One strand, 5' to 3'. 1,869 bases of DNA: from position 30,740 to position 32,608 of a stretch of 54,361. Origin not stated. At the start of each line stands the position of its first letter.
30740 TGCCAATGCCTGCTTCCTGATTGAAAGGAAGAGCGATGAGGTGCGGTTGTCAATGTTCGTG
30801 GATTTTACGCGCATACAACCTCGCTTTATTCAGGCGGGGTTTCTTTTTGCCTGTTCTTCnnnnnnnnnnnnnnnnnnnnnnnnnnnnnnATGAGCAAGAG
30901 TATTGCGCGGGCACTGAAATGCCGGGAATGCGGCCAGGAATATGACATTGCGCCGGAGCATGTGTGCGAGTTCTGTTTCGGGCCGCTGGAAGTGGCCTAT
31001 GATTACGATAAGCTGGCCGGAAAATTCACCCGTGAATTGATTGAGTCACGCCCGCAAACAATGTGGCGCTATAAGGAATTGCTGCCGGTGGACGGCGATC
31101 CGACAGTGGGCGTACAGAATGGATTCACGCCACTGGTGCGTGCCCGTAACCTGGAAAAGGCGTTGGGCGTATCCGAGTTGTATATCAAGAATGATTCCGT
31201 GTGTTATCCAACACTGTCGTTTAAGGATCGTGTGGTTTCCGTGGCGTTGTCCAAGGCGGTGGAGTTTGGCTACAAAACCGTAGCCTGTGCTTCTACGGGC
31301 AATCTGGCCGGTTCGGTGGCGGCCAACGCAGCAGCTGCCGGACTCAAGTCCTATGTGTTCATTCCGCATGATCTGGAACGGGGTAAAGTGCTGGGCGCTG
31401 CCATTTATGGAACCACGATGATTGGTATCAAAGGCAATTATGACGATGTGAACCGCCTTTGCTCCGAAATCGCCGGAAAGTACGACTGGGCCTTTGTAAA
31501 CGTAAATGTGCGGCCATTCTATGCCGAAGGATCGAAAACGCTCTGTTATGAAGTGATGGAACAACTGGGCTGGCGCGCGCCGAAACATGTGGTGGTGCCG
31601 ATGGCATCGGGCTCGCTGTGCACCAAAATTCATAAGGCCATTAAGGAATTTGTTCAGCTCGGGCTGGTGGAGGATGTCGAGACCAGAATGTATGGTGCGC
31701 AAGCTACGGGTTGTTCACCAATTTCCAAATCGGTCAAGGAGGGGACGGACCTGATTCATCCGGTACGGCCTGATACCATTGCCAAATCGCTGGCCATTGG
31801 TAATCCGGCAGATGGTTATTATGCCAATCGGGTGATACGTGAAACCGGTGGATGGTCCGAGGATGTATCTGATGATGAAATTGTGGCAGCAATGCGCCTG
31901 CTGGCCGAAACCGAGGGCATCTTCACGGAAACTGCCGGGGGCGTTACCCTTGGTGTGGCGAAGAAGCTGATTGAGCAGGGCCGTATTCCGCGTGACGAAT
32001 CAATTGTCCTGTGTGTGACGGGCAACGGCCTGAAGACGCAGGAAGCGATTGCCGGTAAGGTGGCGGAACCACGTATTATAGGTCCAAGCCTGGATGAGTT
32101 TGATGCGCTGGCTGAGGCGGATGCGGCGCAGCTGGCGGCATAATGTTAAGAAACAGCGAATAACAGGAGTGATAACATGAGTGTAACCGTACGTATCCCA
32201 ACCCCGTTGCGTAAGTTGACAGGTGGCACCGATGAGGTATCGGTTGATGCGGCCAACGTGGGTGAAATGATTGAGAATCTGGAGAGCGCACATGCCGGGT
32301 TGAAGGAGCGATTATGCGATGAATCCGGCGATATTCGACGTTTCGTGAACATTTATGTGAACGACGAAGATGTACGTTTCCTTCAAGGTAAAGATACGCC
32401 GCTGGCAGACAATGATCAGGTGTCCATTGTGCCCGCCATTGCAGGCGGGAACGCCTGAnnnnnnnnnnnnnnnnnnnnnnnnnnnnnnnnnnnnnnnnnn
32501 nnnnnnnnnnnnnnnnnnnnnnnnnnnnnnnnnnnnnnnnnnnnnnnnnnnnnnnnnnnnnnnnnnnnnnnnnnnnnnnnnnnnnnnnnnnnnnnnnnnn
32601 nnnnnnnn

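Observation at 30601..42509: Eleven co-directional genes from sulfate uptake to Cys/Hcy synthesis appear to form one SAM-gated super-operon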

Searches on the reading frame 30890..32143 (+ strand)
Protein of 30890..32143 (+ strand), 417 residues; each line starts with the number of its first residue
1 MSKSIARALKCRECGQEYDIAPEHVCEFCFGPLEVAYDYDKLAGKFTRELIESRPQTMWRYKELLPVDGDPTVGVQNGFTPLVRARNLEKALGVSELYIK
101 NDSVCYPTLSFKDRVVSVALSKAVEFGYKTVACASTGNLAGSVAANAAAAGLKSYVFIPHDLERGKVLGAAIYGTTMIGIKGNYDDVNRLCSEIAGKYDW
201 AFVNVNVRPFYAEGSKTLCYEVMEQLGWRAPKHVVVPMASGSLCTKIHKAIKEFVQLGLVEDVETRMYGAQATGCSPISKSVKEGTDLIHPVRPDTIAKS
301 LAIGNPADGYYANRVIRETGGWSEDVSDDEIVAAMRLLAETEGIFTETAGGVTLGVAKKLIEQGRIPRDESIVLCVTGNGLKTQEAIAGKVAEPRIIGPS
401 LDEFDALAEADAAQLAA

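Call 5: search_protein_families(library=pfam, proteins=[window:30890-32143:+], max_evalue=0.01)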
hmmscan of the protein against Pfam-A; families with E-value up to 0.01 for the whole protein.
window:30890-32143:+ (417 aa): 2 families
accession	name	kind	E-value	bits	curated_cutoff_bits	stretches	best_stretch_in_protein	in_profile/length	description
PF00291.31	PALP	-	1.4e-68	231.8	35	1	77-378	5-295/295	Pyridoxal-phosphate dependent enzyme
PF05810.19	NinF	-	5.9e-07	29.7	27.5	1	10-34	1-25/25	NinF protein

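Call 7: search_protein_families(library=ncbifam, proteins=[window:30890-32143:+], max_evalue=0.001)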
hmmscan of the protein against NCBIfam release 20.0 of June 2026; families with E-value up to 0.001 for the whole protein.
window:30890-32143:+ (417 aa): 38 families (the best 25 are shown)
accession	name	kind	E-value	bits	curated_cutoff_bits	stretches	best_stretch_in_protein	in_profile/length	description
NF006050.0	PRK08197.1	equivalog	2.6e-85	286.7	303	1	3-390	3-391/406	threonine synthase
TIGR00260.1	thrC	equivalog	4e-85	286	167.1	1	58-385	1-340/340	threonine synthase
NF004170.0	PRK05638.1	equivalog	1.3e-66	225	421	1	9-384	2-359/442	threonine synthase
NF005035.0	PRK06450.1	equivalog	3.4e-43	147.8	301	1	9-383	4-337/338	threonine synthase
NF006205.0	PRK08329.1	equivalog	2e-41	142.1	358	1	9-383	2-346/347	threonine synthase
NF004996.0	PRK06381.1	equivalog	1.5e-39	135.9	266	1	78-379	14-317/319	threonine synthase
TIGR01127.1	ilvA_1Cterm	equivalog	1.7e-23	83.2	378.75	1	80-378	1-283/380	threonine ammonia-lyase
NF006058.0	PRK08206.1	equivalog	3.5e-18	65.3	276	1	127-363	115-357/402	diaminopropionate ammonia-lyase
TIGR03844.1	cysteate_syn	equivalog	1.1e-16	60.6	324.9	2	9-196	3-185/398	cysteate synthase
NF006389.0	PRK08638.1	equivalog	1.2e-16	60.6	453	1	80-354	28-289/333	bifunctional threonine ammonia-lyase/L-serine ammonia-lyase TdcB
NF005292.0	PRK06815.1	equivalog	3.1e-16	59.3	371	1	79-377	21-306/320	threonine/serine dehydratase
NF006390.0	PRK08639.1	equivalog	4.6e-16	58.8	421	1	80-378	26-312/418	threonine ammonia-lyase IlvA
NF005680.0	PRK07476.1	equivalog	1.2e-15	57.3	413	1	80-385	24-315/326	hydroxyectoine utilization dehydratase EutB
NF005600.0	PRK07334.1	equivalog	1.4e-14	53.6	496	1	80-381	29-312/408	threonine ammonia-lyase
TIGR01124.1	ilvA_2Cterm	equivalog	1.7e-14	53.3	411.3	1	80-380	18-305/499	threonine ammonia-lyase, biosynthetic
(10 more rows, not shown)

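Call 11: find_homologous_proteins(query=window:30890-32143:+, max_evalue=1e-20)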
Query window:30890-32143:+ (417 aa): 8000 proteins with E <= 1e-20 among 8000 candidates; the best 120 are listed.
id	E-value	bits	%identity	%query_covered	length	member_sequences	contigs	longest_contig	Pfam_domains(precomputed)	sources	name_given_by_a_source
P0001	6.4e-274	926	98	100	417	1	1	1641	PF00291.32,PF05810.20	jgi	-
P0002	8.9e-273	922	98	100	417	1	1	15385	PF00291.32,PF05810.20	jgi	-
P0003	3.5e-272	920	97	100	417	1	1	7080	PF00291.32,PF05810.20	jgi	-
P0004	3.6e-272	920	97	100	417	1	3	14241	PF00291.32,PF05810.20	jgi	-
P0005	7.2e-271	916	97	100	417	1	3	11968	PF00291.32,PF05810.20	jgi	-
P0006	2.6e-270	914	95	100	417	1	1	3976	PF00291.32,PF05810.20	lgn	-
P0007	9.2e-270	913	95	100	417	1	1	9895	PF00291.32,PF05810.20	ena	-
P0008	5.6e-269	910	96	100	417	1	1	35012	PF00291.32,PF05810.20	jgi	-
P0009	1.5e-268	908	95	100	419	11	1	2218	PF00291.32,PF05810.20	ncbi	-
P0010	5.5e-265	897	97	98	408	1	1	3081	PF00291.32,PF05810.20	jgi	-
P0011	2.0e-264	895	96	98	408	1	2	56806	PF00291.32,PF05810.20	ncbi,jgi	-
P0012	2.7e-264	895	96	98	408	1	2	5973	PF00291.32,PF05810.20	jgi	-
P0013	6.1e-264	893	93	100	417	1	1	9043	PF00291.32,PF05810.20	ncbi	-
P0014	4.6e-262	887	93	100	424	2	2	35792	PF00291.32,PF05810.20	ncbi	-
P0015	1.0e-260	883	94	99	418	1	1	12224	PF00291.32,PF05810.20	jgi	-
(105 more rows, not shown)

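Call 15: find_related_loci(query=window:30890-32143:+, collection=genome_contigs, flank=10000)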
Query window:30890-32143:+ (417 aa) in genome_contigs; peptide patterns used: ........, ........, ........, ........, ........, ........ (x = any residue, [..] = any of these).
598 stretches matched a pattern (row limit reached: there are more); 173 encode a relative of the query (tblastn E <= 1e-3); the best 80 are kept; 80 distinct loci.
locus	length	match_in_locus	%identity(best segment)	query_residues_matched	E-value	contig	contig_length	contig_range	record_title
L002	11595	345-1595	98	1-417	0e+0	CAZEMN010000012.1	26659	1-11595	MAG TPA_asm: uncultured Zetaproteobacteria bacterium isolate SRP216583_co2_133 genome assembly, contig: NODE_1128_length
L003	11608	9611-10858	96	1-416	0e+0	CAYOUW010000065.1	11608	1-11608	MAG TPA_asm: uncultured Zetaproteobacteria bacterium isolate SRP128015_co4_48 genome assembly, contig: NODE_1383_length_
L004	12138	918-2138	96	1-407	0e+0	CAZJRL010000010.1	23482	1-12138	MAG TPA_asm: uncultured Zetaproteobacteria bacterium isolate binchicken_co172_15 genome assembly, contig: NODE_1608_leng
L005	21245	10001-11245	93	1-415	0e+0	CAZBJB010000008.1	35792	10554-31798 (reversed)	MAG TPA_asm: uncultured Zetaproteobacteria bacterium isolate SRP128015_co4_82 genome assembly, contig: NODE_231_length_3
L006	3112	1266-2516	89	1-417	0e+0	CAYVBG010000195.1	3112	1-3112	MAG TPA_asm: uncultured Zetaproteobacteria bacterium isolate SRP216583_co2_159 genome assembly, contig: NODE_30435_lengt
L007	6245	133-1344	92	1-404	0e+0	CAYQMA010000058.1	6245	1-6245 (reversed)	MAG TPA_asm: uncultured Zetaproteobacteria bacterium isolate SRP162660_co3_47 genome assembly, contig: NODE_5852_length_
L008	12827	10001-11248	86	1-416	0e+0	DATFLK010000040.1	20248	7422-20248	MAG TPA_asm: Mariprofundaceae bacterium isolate SMAG_U9196 k141_27987, whole genome shotgun sequence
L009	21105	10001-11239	87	1-413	0e+0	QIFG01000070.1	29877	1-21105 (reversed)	MAG: Zetaproteobacteria bacterium isolate SZUA-181 Ga0063294_10000324, whole genome shotgun sequence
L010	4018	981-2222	85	4-417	0e+0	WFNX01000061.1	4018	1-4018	MAG: Mariprofundaceae bacterium isolate S012_125 k151_233744, whole genome shotgun sequence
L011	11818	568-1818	85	1-417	0e+0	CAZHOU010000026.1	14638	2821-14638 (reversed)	MAG TPA_asm: uncultured Zetaproteobacteria bacterium isolate binchicken_co64_2 genome assembly, contig: NODE_2996_length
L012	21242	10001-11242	85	4-417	0e+0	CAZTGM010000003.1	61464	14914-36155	MAG TPA_asm: uncultured Zetaproteobacteria bacterium isolate binchicken_co64_86 genome assembly, contig: NODE_231_length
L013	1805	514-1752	85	4-416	0e+0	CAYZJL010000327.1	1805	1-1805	MAG TPA_asm: uncultured Zetaproteobacteria bacterium isolate binchicken_co253_87 genome assembly, contig: NODE_79640_len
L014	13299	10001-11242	84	4-417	0e+0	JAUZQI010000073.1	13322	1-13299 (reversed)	MAG: Mariprofundus sp. isolate 11ROV6_HD102-AMOR20_M1281 AMOR20_M1281_contig73, whole genome shotgun sequence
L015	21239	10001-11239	85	4-416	0e+0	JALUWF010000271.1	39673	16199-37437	MAG: Mariprofundus sp. isolate 131-447_maxbin2_scaf2bin.013 131-447_scaffold_501_c1, whole genome shotgun sequence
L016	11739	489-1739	84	1-417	0e+0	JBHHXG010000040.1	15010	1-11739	MAG: Mariprofundaceae bacterium isolate D_2_bin.31 NODE_1460_length_15010_cov_12.316148, whole genome shotgun sequence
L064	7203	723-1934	72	4-407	0e+0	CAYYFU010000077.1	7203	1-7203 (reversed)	MAG TPA_asm: uncultured Pseudomonadota bacterium isolate binchicken_co125_1081 genome assembly, contig: NODE_20745_lengt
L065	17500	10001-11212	72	4-407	0e+0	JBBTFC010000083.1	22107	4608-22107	MAG: Deltaproteobacteria bacterium isolate H14-bin053_1 H14_bin053_1_000000000083, whole genome shotgun sequence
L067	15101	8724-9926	68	7-407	0e+0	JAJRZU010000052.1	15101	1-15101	MAG: Deltaproteobacteria bacterium isolate Dive96_bin4.232 k141_981798, whole genome shotgun sequence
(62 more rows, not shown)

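Call 49: search_protein_families(library=pfam, proteins=[L064:2235-3173:+, L064:3177-3635:+, L067:10040-10894:+, L067:11011-11268:+, L067:11833-12348:+, L067:13189-13590:+, L065:11392-12366:+, L065:13321-14949:+, L065:14957-15841:+, L065:16303-16788:+], max_evalue=0.001)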
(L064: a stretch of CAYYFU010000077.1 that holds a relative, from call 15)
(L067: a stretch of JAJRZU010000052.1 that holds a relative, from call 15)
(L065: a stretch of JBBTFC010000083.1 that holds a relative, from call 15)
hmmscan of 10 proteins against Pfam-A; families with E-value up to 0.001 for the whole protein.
L064:2235-3173:+ (312 aa): 1 family
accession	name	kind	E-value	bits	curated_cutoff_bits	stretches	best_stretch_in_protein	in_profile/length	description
PF00291.31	PALP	-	3.5e-66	224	35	1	17-302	2-295/295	Pyridoxal-phosphate dependent enzyme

L064:3177-3635:+ (152 aa): 1 family
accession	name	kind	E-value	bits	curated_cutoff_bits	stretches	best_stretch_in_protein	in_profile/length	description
PF14464.11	Prok-JAB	-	8.2e-22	77.7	25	1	7-127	3-103/114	Prokaryotic homologs of the JAB domain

L067:10040-10894:+ (284 aa): 5 families
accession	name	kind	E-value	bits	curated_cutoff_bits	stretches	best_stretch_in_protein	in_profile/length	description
PF01077.27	NIR_SIR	-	5.6e-34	117.3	27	1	88-283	1-152/158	Nitrite and sulphite reductase 4Fe-4S domain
PF03460.22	NIR_SIR_ferr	-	1.8e-22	79.3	24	1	15-81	2-69/69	Nitrite/Sulfite reductase ferredoxin-like half domain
PF12837.12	Fer4_6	-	6.7e-05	23.1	25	1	157-180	1-24/24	4Fe-4S binding domain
PF00037.32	Fer4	-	0.00018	21.6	21.1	0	159-180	2-23/24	4Fe-4S binding domain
PF12797.12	Fer4_2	-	0.00073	19.8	24.5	0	158-175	3-20/22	4Fe-4S binding domain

L067:11011-11268:+ (85 aa): 1 family
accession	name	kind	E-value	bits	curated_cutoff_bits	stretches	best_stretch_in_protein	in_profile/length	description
PF01206.22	TusA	-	1.1e-18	67.3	28.6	1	9-79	1-70/70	Sulfurtransferase TusA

L067:11833-12348:+ (171 aa): 2 families
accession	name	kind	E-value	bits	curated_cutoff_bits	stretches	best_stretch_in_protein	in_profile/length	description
PF02597.26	ThiS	-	3.6e-14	53.5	22.5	1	5-91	1-76/76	ThiS family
PF09383.16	NIL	-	3.6e-12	46.4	24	1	98-163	3-72/73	NIL domain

L067:13189-13590:+ (133 aa): 1 family
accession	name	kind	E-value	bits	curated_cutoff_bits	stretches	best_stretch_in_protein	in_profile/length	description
PF14464.11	Prok-JAB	-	9.8e-18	64.5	25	1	7-110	3-104/114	Prokaryotic homologs of the JAB domain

L065:11392-12366:+ (324 aa): 10 families
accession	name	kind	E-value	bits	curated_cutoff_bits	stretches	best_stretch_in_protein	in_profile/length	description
PF01077.27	NIR_SIR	-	1.7e-24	86.5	27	1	111-306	2-152/158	Nitrite and sulphite reductase 4Fe-4S domain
PF03460.22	NIR_SIR_ferr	-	2.1e-16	59.8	24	1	35-102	1-68/69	Nitrite/Sulfite reductase ferredoxin-like half domain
PF13237.11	Fer4_10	-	1.8e-10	41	25.5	2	181-229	3-53/53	4Fe-4S dicluster domain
PF12837.12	Fer4_6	-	5.2e-10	39.2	25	2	181-202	3-24/24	4Fe-4S binding domain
PF12797.12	Fer4_2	-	9.8e-10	38.2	24.5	2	210-230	2-22/22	4Fe-4S binding domain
PF00037.32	Fer4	-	2.9e-08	33.6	21.1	1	180-202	1-23/24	4Fe-4S binding domain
PF12838.12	Fer4_7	-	4.4e-08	33.9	27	1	186-231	1-51/52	4Fe-4S dicluster domain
PF13187.11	Fer4_9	-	2.5e-07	31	27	1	187-231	2-50/52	4Fe-4S dicluster domain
PF14697.11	Fer4_21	-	1.2e-05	25.8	35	1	183-230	4-53/59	4Fe-4S dicluster domain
PF13484.11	Fer4_16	-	0.00044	21.4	30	0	217-236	1-20/66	4Fe-4S double cluster binding domain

L065:13321-14949:+ (542 aa): 10 families
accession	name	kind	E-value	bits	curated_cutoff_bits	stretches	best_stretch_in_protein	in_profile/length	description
PF00575.29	S1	-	3.8e-105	344.8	22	6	375-447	2-74/74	S1 RNA binding domain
PF23459.1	S1_RRP5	-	6.6e-33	113.5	27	3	377-445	3-71/72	RRP5 S1 domain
PF21710.3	Spt6_S1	-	2.7e-17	63.3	27.5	0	385-447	24-87/91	Spt6, S1/OB domain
PF24685.1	OB_RRP5_4th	-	1.6e-08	34.9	31.5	0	306-351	25-73/92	RRP5 OB-fold domain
PF24682.1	OB_RRP5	-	1.8e-06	28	27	0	381-447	20-88/90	RRP5 OB-fold domain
PF13509.12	S1_2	-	2.8e-05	24.6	21.8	0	464-508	2-46/61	S1 domain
PF17092.11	PCB_OB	-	6.8e-05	24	27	0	290-345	30-96/111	Penicillin-binding protein OB-like domain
PF21266.3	RRP4_S1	-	0.00022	21.8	27.3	0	30-67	4-41/73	RRP4, S1 domain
PF17149.10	CHASE5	-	0.00043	20.6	27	0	310-350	35-76/108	Periplasmic sensor domain found in signal transduction proteins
PF07238.19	PilZ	-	0.00077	20.2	22.5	0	462-531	18-84/102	PilZ domain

L065:14957-15841:+ (294 aa): 4 families
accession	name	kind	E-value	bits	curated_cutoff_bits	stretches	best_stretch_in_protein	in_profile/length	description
PF01343.23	Peptidase_S49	-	6.1e-55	185.9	24.9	1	93-244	2-153/154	Peptidase family S49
PF00574.28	CLP_protease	-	3.8e-11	43.6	20.2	1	54-121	33-98/182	Clp protease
PF25145.1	NfeD1b_N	-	4.6e-08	33.3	40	1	54-142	19-104/189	NfeD1b, N-terminal domain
PF01972.22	SDH_protease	-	8.8e-05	22.1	31.3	1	67-146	91-168/286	ClpP-like SDH-type serine proteinase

L065:16303-16788:+ (161 aa): 3 families
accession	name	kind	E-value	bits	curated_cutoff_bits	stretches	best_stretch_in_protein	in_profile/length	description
PF01230.28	HIT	-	4.1e-13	50.2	21.5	1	33-124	5-95/98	HIT domain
PF11969.13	DcpS_C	-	2.3e-07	31.7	24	1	20-122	1-100/114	Scavenger mRNA decapping enzyme C-term binding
PF04677.20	CwfJ_C_1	-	2e-05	24.9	21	1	16-81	9-73/122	Protein similar to CwfJ C-terminus 1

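Call 81: search_solved_structures(query=window:30890-32143:+, max_evalue=1e-10)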
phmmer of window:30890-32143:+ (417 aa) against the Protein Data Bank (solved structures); distinct sequences matched with E-value up to 1e-10: 7.
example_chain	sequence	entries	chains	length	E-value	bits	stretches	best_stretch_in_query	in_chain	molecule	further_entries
2zsj_A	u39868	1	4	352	1.8e-59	205.1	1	59-404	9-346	Threonine synthase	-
1uim_A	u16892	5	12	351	1.1e-57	199.2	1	54-394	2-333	Threonine Synthase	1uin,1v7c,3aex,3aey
6cgq_A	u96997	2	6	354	6.3e-54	186.8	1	59-386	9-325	Threonine synthase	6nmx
2d1f_A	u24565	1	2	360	2e-51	178.6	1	55-386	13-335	Threonine synthase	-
1e5x_A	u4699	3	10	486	1.5e-30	109.8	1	43-385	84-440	THREONINE SYNTHASE | THREONINE SYNTHASE 1, CHLOROPLASTIC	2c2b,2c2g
1pwe_A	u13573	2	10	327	1.4e-11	47.3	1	80-356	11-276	L-serine dehydratase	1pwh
4h27_A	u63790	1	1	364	3.6e-11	46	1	80-358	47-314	L-serine dehydratase/L-threonine deaminase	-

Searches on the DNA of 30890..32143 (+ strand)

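Call 24: search_rna_families(sources=[L064, L065, L067, L068, L069, L070, L072, L073, L074, L075], threshold=gathering)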
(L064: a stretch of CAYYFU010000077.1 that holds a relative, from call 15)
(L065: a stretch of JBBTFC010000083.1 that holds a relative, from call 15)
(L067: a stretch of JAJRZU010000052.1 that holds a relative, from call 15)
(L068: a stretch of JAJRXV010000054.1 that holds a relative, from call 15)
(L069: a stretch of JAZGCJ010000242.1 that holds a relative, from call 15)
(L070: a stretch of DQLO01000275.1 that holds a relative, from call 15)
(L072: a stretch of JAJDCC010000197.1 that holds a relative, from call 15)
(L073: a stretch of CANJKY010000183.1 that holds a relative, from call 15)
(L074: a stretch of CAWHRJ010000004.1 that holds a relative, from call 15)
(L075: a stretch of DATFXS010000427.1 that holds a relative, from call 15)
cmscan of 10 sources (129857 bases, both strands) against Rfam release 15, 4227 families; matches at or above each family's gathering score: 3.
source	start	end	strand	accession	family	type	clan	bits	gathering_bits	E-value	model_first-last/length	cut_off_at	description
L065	9729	9848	+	RF00162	SAM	Cis-reg; riboswitch;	CL00012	91.1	44.4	3.8e-20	1-108/108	no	SAM riboswitch aptamer (S box leader)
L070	5356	5468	+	RF00162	SAM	Cis-reg; riboswitch;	CL00012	75.1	44.4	1.7e-15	1-108/108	no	SAM riboswitch aptamer (S box leader)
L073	11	155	+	RF00162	SAM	Cis-reg; riboswitch;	CL00012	71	44.4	2.7e-14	1-108/108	no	SAM riboswitch aptamer (S box leader)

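Call 84: search_rna_families(sources=[L051, L040, L033, L056, L005, L012, L025], threshold=gathering)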
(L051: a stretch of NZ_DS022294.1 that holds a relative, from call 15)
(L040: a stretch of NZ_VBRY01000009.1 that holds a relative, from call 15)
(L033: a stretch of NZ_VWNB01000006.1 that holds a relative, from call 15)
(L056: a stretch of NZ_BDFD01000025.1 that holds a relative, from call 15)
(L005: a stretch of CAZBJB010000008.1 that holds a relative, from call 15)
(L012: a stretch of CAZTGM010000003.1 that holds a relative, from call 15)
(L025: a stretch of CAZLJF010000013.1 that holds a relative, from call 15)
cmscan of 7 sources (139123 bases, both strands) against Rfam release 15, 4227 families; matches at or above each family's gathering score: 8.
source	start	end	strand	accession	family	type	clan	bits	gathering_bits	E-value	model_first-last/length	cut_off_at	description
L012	9772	9894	+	RF00162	SAM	Cis-reg; riboswitch;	CL00012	75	44.4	2e-15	1-108/108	no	SAM riboswitch aptamer (S box leader)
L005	9709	9901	+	RF00162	SAM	Cis-reg; riboswitch;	CL00012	68.5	44.4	1.5e-13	1-108/108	no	SAM riboswitch aptamer (S box leader)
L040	9767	9889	+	RF00162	SAM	Cis-reg; riboswitch;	CL00012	68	44.4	2.2e-13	1-108/108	no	SAM riboswitch aptamer (S box leader)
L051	9764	9894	+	RF00162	SAM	Cis-reg; riboswitch;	CL00012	67.2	44.4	3.7e-13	1-108/108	no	SAM riboswitch aptamer (S box leader)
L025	9634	9751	+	RF00162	SAM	Cis-reg; riboswitch;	CL00012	66.4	44.4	6.3e-13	1-108/108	no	SAM riboswitch aptamer (S box leader)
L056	213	342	+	RF00162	SAM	Cis-reg; riboswitch;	CL00012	64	44.4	3.3e-12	1-108/108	no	SAM riboswitch aptamer (S box leader)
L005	2374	2445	+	RF00005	tRNA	Gene; tRNA;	CL00001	62.3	29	8.9e-11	1-71/71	no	tRNA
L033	9761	9893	+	RF00162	SAM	Cis-reg; riboswitch;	CL00012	59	44.4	9.1e-11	1-108/108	no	SAM riboswitch aptamer (S box leader)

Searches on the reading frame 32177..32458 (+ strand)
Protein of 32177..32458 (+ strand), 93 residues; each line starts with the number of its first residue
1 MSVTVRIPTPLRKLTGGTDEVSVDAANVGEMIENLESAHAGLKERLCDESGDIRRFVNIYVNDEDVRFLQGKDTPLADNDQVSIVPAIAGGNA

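Call 5: search_protein_families(library=pfam, proteins=[window:32177-32458:+], max_evalue=0.01)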
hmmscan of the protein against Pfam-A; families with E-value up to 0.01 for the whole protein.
window:32177-32458:+ (93 aa): 2 families
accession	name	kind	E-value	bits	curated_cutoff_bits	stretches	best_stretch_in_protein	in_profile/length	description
PF02597.26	ThiS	-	4.8e-17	62.7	22.5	1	5-91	1-76/76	ThiS family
PF09138.17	Urm1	-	0.00045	21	21.8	1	24-91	29-96/96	Urm1 (Ubiquitin related modifier)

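Call 7: search_protein_families(library=ncbifam, proteins=[window:32177-32458:+], max_evalue=0.001)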
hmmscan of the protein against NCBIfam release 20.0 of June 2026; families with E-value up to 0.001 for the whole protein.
window:32177-32458:+ (93 aa): 3 families
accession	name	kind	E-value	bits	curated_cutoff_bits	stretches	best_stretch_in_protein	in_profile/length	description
NF041918.1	SAMP1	equivalog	8.5e-16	58.3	60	1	5-91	3-91/91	ubiquitin-like small modifier protein 1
TIGR01687.1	moaD_arch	subfamily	3.4e-12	46.7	49.5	1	3-91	1-88/88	MoaD family protein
NF053661.1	Urm1_like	equivalog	2.2e-06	27.8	70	1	7-91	4-79/79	Urm1-like protein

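Call 10: find_encoding_contigs(protein=window:32177-32458:+, flank=10000, max_places=6)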
Protein window:32177-32458:+ (93 aa): 1 contig read that carries it; 1 place shown.
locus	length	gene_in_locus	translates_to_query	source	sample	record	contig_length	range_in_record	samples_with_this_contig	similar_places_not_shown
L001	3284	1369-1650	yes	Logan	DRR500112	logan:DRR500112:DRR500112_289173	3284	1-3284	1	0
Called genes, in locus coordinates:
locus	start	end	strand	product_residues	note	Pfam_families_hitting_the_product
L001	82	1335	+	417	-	PF05810:NinF (weak), PF00291:PALP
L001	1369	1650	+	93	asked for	PF02597:ThiS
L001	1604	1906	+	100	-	PF09383:NIL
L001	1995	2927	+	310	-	PF00291:PALP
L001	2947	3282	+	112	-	?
